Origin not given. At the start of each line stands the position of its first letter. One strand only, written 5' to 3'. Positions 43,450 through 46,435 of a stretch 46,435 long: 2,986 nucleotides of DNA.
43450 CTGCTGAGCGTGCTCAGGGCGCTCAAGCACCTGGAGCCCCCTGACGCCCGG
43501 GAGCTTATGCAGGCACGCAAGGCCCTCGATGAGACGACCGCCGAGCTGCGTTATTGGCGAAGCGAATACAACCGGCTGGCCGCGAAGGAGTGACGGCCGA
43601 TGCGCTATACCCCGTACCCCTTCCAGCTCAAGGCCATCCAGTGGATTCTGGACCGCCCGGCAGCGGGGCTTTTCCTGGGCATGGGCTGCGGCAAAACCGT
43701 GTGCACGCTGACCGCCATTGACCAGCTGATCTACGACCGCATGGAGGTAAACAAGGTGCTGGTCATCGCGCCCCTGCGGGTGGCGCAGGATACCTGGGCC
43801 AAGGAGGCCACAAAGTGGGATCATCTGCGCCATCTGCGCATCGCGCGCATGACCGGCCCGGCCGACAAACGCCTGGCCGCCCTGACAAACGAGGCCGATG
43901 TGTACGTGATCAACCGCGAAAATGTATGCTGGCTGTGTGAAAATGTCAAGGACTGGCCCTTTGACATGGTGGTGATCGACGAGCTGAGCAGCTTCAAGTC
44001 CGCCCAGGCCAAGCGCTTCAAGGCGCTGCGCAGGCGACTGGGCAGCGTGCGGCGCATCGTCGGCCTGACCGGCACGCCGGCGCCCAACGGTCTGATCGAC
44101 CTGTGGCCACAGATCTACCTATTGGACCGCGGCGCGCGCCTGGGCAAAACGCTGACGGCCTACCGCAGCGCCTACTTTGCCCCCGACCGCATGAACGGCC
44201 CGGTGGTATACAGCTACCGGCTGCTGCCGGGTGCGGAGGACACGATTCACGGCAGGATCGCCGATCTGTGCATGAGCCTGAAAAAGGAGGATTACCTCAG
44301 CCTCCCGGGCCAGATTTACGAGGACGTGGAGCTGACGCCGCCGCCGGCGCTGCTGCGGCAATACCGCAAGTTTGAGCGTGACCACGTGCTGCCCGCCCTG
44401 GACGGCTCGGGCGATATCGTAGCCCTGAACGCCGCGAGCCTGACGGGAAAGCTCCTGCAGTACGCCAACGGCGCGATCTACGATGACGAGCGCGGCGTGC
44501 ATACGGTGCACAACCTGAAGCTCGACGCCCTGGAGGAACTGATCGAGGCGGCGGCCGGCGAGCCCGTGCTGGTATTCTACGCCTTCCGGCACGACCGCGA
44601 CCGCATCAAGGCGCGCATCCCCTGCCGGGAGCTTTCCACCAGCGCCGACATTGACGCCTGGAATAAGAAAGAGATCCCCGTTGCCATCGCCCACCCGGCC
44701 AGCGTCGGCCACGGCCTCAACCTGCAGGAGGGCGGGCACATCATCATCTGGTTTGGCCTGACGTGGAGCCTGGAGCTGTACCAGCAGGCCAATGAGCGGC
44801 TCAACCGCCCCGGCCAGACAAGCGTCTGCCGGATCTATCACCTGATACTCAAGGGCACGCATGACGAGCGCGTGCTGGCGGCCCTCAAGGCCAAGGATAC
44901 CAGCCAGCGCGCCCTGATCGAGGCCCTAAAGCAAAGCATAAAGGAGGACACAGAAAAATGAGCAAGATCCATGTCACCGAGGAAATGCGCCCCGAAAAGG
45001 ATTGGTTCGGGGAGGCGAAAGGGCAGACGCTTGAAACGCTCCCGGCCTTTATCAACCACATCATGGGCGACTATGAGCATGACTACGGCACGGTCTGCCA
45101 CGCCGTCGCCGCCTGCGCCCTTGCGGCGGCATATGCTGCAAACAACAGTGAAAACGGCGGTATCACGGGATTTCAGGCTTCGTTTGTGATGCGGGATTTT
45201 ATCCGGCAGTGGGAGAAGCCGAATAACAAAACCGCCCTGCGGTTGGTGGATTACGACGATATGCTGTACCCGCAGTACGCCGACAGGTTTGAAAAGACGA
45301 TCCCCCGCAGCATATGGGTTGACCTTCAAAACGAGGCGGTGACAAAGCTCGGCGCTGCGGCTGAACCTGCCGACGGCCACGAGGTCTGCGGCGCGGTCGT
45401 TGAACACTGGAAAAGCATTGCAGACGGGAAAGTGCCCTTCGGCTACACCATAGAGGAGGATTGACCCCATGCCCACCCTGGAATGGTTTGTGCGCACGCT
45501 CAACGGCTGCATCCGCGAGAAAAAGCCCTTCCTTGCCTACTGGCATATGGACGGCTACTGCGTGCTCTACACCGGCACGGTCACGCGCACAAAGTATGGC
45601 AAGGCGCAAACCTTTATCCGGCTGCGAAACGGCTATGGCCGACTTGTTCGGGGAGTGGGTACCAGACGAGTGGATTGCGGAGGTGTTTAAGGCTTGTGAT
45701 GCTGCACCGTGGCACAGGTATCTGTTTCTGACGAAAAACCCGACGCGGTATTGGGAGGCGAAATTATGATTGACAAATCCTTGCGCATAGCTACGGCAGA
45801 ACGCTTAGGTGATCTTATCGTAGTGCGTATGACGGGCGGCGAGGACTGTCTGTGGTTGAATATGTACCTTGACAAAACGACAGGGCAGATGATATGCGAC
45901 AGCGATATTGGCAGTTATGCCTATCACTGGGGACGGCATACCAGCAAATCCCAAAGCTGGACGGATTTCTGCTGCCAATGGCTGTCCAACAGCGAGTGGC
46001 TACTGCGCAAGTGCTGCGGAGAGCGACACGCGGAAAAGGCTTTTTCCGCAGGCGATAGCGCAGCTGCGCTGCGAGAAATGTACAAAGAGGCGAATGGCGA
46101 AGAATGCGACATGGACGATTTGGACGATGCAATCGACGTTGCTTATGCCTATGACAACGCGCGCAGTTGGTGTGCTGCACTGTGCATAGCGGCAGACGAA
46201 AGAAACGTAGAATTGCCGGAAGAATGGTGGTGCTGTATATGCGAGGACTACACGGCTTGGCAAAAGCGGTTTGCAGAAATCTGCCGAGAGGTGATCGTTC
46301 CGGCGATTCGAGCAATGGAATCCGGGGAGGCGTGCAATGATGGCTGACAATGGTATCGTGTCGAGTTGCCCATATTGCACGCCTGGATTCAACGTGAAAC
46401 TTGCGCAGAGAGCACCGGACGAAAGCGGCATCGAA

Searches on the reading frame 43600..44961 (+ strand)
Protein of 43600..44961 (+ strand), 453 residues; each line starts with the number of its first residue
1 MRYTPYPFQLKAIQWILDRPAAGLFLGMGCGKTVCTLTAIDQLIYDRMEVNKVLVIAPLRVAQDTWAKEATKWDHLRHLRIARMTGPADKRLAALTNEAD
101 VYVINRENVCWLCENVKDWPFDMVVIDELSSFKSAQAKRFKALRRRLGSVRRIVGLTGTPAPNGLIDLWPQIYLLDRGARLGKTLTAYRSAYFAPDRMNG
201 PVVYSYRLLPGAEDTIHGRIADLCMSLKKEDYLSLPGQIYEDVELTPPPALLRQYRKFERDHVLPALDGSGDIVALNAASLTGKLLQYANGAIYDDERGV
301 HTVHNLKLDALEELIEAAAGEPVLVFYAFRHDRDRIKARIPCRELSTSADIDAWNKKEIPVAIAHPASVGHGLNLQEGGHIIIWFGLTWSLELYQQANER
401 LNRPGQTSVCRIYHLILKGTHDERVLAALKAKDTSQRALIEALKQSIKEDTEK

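Call 28: search_protein_families(library=pfam, proteins=[window:43600-44961:+], max_evalue=0.01)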
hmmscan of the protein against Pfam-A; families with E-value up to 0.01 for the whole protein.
window:43600-44961:+ (453 aa): 6 families
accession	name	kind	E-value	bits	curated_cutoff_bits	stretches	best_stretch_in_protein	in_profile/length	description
PF00176.29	SNF2-rel_dom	-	8.9e-19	68.1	24.9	1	9-173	2-176/290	SNF2-related domain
PF00270.35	DEAD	-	1.3e-10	41.7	26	1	7-161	2-161/167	DEAD/DEAH box helicase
PF04851.21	ResIII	-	9.6e-05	22.8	22.5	1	6-160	5-162/164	Type III restriction enzyme, res subunit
PF13245.12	AAA_19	-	0.0011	19.6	25.1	1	9-143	1-114/134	AAA domain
PF00271.37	Helicase_C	-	0.0028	18.3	23.5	0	307-405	2-110/110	Helicase conserved C-terminal domain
PF13481.12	AAA_25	-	0.0044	17.1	27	0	74-158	99-181/195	AAA domain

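Call 29: search_protein_families(library=phrogs, proteins=[window:43600-44961:+], max_evalue=0.001)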
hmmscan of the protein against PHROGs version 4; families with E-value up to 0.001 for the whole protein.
window:43600-44961:+ (453 aa): 6 families
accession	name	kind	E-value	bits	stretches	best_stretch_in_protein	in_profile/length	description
phrog_62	-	DNA, RNA and nucleotide metabolism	5.2e-159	532.5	1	1-451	693-1144/1881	DNA helicase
phrog_11354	-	unknown function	1.7e-41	141.6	1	346-449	11-114/116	-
phrog_16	-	DNA, RNA and nucleotide metabolism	2.9e-15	56.5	1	1-172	269-432/986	DNA helicase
phrog_29996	-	unknown function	3.7e-08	32.8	0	367-433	1092-1157/1189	-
phrog_24008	-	DNA, RNA and nucleotide metabolism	5.4e-05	22.2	1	9-175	485-648/1006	helicase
phrog_23807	-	unknown function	0.00053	18.8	0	361-423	590-652/1053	-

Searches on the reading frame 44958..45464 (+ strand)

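Call 28: search_protein_families(library=pfam, proteins=[window:44958-45464:+], max_evalue=0.01)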
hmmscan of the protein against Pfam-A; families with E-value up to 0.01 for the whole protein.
window:44958-45464:+ (168 aa): 1 family
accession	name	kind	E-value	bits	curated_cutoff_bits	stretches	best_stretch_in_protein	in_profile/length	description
PF24659.1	DUF7648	-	0.00093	19.8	27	0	27-52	1-27/63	Domain of unknown function (DUF7648)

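Call 29: search_protein_families(library=phrogs, proteins=[window:44958-45464:+], max_evalue=0.001)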
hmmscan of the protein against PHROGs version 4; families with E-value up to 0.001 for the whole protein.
window:44958-45464:+ (168 aa): 0 families

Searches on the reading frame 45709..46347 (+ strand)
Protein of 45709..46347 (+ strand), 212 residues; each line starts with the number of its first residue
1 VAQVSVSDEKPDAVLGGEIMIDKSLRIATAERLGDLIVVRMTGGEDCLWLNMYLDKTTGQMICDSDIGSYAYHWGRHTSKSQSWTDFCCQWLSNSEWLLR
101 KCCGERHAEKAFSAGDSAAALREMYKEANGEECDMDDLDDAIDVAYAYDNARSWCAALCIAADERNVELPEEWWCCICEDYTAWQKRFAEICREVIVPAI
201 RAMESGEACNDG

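Call 28: search_protein_families(library=pfam, proteins=[window:45709-46347:+], max_evalue=0.01)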
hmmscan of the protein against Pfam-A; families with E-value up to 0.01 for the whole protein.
window:45709-46347:+ (212 aa): 0 families

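Call 29: search_protein_families(library=phrogs, proteins=[window:45709-46347:+], max_evalue=0.001)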
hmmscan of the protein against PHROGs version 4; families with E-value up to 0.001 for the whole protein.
window:45709-46347:+ (212 aa): 1 family
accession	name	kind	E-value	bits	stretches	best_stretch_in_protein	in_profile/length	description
phrog_13202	-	unknown function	0.00032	21.7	1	49-106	22-75/179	-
